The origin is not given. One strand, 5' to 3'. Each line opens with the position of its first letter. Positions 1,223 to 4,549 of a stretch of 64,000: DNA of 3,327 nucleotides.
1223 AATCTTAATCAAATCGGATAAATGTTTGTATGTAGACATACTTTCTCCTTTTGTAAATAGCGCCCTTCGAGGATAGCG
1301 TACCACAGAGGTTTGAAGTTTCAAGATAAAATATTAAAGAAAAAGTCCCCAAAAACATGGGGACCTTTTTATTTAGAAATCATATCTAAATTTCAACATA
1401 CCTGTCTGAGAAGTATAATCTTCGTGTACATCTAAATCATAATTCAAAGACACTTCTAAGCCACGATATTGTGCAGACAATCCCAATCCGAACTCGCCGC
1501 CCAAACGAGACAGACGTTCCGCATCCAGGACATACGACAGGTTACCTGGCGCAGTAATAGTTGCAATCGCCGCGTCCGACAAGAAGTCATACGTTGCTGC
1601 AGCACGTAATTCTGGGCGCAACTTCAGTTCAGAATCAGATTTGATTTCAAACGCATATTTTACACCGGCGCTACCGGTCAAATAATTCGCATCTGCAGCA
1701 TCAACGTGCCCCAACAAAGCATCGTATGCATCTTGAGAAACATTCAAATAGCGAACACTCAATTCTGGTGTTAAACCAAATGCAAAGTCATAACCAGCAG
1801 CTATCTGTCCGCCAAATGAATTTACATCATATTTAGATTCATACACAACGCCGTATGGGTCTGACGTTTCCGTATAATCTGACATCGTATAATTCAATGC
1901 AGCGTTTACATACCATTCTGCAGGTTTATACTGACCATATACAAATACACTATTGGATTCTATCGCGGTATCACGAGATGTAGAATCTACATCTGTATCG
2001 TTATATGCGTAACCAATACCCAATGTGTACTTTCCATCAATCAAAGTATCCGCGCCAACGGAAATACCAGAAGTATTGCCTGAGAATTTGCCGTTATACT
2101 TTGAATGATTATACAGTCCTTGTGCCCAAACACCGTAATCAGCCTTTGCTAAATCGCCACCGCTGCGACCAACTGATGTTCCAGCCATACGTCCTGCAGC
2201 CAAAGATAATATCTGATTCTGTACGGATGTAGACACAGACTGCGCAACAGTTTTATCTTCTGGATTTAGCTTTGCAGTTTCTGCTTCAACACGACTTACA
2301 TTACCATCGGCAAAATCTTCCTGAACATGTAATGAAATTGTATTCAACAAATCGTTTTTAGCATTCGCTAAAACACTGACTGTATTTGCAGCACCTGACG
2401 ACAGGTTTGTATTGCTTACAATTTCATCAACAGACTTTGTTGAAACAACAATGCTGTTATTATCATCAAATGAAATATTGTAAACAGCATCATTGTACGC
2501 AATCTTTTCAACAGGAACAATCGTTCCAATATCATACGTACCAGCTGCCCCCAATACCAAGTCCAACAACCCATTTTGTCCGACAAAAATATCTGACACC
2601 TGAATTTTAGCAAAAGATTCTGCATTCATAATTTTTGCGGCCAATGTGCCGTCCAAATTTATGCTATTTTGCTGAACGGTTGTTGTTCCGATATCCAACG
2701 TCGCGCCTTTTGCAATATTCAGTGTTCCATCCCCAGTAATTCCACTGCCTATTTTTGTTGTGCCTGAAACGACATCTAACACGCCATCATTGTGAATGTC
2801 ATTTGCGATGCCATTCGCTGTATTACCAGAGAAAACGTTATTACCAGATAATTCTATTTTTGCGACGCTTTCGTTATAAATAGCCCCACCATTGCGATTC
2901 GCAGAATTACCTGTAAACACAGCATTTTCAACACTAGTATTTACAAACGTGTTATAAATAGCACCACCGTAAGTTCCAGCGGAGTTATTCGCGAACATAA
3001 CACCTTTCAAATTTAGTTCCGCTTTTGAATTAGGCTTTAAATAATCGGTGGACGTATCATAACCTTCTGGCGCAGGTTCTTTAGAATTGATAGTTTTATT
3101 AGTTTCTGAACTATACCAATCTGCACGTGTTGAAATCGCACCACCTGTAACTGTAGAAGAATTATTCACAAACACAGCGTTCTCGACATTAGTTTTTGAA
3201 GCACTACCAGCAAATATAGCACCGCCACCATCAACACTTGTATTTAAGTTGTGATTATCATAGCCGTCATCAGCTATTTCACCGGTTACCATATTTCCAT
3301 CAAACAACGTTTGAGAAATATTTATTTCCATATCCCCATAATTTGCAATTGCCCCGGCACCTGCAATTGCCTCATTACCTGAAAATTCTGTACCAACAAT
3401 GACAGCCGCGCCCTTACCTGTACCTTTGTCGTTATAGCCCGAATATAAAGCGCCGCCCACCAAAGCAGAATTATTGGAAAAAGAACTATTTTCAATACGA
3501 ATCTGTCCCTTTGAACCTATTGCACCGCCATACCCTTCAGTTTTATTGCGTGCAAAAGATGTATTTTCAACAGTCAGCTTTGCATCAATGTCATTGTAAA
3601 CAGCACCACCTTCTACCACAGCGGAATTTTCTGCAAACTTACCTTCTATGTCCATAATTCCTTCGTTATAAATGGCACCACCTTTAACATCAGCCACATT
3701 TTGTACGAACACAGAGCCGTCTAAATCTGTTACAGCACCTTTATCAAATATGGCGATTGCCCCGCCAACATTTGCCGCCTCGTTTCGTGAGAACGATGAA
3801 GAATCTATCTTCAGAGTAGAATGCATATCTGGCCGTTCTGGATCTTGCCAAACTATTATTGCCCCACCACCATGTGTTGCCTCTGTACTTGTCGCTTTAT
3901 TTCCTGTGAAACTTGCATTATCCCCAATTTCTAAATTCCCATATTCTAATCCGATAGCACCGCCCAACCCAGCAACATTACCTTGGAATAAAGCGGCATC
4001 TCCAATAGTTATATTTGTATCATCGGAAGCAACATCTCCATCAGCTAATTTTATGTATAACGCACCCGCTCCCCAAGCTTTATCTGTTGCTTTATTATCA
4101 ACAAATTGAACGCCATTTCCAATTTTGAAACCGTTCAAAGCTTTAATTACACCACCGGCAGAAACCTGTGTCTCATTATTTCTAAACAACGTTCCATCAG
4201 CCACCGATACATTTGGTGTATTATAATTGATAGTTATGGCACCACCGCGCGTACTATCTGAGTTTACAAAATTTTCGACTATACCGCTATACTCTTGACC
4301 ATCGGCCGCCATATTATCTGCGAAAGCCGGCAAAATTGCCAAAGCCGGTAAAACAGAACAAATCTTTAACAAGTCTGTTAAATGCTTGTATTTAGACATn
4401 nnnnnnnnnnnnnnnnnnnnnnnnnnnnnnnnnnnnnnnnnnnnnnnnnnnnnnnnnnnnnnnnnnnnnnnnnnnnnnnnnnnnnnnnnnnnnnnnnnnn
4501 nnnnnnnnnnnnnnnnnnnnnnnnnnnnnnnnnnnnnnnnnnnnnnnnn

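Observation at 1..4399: Tandem Pmp-like (GGAI / FxxN) autotransporter paralogues with conserved N-termini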

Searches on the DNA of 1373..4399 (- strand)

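Call 72: build_rna_model(alignment_id=A3)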
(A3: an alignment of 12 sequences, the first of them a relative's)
Model R1 built from alignment A3 (12 sequences, 135 columns); structure: RNAalifold consensus.
model positions 106; base pairs 24; branch points 1; effective number of sequences 1.54; information 0.59 bits per position. Calibrated on 0.2 Mb of random sequence (short: E-values are rough).
structure used (alignment columns):
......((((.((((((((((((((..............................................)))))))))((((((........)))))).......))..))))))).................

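Call 73: search_with_rna_model(model_id=R1, sources=[window, L001, L002, L003, L004, L005, L006, L007, L008, L009, L010, L011, L012, L013, L014, L015, L016, L017, L018, L019, L020, L021, L031, L033], max_evalue=0.01)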
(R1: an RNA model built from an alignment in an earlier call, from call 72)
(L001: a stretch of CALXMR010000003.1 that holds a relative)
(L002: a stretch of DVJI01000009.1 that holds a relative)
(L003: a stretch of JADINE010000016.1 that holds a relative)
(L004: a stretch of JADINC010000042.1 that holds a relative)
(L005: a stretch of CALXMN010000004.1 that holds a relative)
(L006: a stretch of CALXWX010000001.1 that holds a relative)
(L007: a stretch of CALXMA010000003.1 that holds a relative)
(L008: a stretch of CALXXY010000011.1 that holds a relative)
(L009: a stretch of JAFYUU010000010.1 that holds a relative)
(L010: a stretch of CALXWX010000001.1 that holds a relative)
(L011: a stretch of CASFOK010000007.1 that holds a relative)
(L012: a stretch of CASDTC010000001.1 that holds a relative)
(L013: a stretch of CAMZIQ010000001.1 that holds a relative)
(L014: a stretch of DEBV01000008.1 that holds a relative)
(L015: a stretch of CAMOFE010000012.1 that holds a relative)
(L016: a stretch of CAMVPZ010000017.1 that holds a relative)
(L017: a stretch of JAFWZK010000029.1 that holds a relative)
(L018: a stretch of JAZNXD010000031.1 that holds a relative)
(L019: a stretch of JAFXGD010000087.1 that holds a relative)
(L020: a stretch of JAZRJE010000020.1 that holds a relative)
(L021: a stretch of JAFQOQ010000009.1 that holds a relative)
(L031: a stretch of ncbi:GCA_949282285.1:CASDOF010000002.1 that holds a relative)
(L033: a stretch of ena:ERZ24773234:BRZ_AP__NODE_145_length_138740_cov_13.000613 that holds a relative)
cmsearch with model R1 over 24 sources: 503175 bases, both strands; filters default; matches with E-value up to 0.01: 16.
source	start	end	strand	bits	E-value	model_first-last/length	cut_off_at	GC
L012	608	710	-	115.2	8.2e-30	1-106/106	no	0.5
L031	397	499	+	108.7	5.7e-28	1-106/106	no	0.53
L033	9793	9895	+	108.7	5.7e-28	1-106/106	no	0.53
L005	9771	9878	+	108.3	7.6e-28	1-106/106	no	0.51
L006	9754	9876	+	105.8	3.9e-27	1-106/106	no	0.54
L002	9786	9887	+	105.6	4.6e-27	1-106/106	no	0.53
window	4502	4604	-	103.7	1.6e-26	1-106/106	no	0.51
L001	9752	9875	+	103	2.4e-26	1-106/106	no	0.55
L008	294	399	+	101.7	6.1e-26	1-106/106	no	0.56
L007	9747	9874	+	99.8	2.1e-25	1-106/106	no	0.52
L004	2864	2986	+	99.3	2.8e-25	1-106/106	no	0.54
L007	14008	14111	+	79.3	1.5e-19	1-106/106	no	0.46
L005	16636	16737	-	70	6.7e-17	1-106/106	no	0.43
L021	7170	7269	-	63.1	6.1e-15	1-106/106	no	0.46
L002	5300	5400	+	62.4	9.6e-15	1-106/106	no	0.49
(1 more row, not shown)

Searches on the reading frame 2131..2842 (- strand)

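Call 45: search_protein_families(library=pfam, proteins=[window:2131-2842:-], max_evalue=10)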
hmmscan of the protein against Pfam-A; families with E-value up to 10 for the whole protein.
window:2131-2842:- (237 aa): 2 families
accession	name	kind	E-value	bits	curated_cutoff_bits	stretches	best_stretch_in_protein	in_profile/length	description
PF20483.3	Flavi_NS5_thumb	-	0.053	13.9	25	1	122-172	12-65/164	Flavivirus RNA-directed RNA polymerase, thumb domain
PF02018.23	CBM_4_9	-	0.43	11.4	25.9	1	130-209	38-122/136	Carbohydrate binding domain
